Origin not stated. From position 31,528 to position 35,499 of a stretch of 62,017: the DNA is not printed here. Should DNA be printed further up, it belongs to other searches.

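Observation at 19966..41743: Seven tandem, co-oriented paralogues of one large secreted protein family occupy 21.8 kb (about a third of the window)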

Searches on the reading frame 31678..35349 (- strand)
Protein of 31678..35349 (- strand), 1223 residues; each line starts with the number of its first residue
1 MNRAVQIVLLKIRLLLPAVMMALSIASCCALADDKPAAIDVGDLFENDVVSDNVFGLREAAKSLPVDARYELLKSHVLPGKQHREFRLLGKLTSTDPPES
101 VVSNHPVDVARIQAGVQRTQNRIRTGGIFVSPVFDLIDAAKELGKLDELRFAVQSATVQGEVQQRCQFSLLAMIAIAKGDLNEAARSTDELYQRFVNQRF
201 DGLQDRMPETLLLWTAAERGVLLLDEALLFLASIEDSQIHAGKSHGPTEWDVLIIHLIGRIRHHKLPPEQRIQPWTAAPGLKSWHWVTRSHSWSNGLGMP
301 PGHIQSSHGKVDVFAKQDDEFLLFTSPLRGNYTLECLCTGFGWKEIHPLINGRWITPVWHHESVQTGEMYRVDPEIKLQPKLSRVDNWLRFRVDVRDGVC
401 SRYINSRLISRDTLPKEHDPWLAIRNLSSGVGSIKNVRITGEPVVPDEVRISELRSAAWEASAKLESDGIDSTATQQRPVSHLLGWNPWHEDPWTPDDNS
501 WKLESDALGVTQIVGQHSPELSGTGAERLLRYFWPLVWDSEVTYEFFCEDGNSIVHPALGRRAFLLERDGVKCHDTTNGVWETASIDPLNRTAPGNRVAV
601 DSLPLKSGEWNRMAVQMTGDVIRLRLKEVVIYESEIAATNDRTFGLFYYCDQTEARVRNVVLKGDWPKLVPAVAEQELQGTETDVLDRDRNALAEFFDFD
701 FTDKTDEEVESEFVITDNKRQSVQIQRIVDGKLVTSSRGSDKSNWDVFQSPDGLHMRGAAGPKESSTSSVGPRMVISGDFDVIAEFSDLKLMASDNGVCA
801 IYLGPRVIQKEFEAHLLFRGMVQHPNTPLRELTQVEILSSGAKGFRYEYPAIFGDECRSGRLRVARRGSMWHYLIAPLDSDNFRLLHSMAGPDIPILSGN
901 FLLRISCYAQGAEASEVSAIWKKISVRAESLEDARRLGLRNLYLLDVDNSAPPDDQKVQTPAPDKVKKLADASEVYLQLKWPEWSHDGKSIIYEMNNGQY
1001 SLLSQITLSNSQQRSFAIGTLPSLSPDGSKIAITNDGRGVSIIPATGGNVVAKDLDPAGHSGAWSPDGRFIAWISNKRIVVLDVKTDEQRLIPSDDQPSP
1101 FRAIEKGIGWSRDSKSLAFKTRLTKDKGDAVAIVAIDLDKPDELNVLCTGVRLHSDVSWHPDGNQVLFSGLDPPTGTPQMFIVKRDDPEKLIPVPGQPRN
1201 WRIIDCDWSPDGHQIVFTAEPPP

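Call 3: search_protein_families(library=pfam, proteins=[window:31678-35349:-], max_evalue=0.01)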
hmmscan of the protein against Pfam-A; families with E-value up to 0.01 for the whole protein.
window:31678-35349:- (1223 aa): 6 families
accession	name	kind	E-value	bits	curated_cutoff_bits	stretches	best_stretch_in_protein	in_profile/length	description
PF20407.5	DUF1583_N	-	3.6e-46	157.1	22.9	1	523-668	3-149/150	Domain of unknown function (DUF1583_N)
PF07622.18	DUF1583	-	1.2e-23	84.2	22.9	1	745-932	46-239/256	Protein of unknown function (DUF1583) C domain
PF07619.16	DUF1581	-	2e-14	53.9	27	1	392-451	1-60/84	Protein of unknown function (DUF1581)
PF07676.18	PD40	-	7e-13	48.6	20.9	0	1061-1077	13-29/38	WD40-like Beta Propeller Repeat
PF25174.1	Beta-prop_THOC3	-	0.00036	20.1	305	0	1062-1121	94-148/272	THOC3 beta-propeller domain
PF00930.27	DPPIV_N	-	0.0038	16.4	22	0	1197-1219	41-61/354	Dipeptidyl peptidase IV (DPP IV) N-terminal region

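Call 4: search_protein_families(library=ncbifam, proteins=[window:31678-35349:-], max_evalue=0.01)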
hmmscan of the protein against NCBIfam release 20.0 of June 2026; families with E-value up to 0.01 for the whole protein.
window:31678-35349:- (1223 aa): 3 families
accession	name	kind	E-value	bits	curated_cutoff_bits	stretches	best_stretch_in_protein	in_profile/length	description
TIGR02800.1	propeller_TolB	equivalog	3e-11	42.9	343.15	1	1063-1219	197-341/418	Tol-Pal system beta propeller repeat protein TolB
NF002183.0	PRK01029.1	equivalog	7e-06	25.3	405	0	1015-1093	279-367/429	Tol-Pal system protein TolB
NF033523.0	lasso_peptidase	equivalog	0.00048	19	400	0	1147-1221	83-152/638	Atxe2 family lasso peptide isopeptidase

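Call 80: search_protein_families(library=padloc, proteins=[window:31678-35349:-], max_evalue=0.001)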
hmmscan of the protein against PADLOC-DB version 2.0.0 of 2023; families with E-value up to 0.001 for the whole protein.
window:31678-35349:- (1223 aa): 0 families
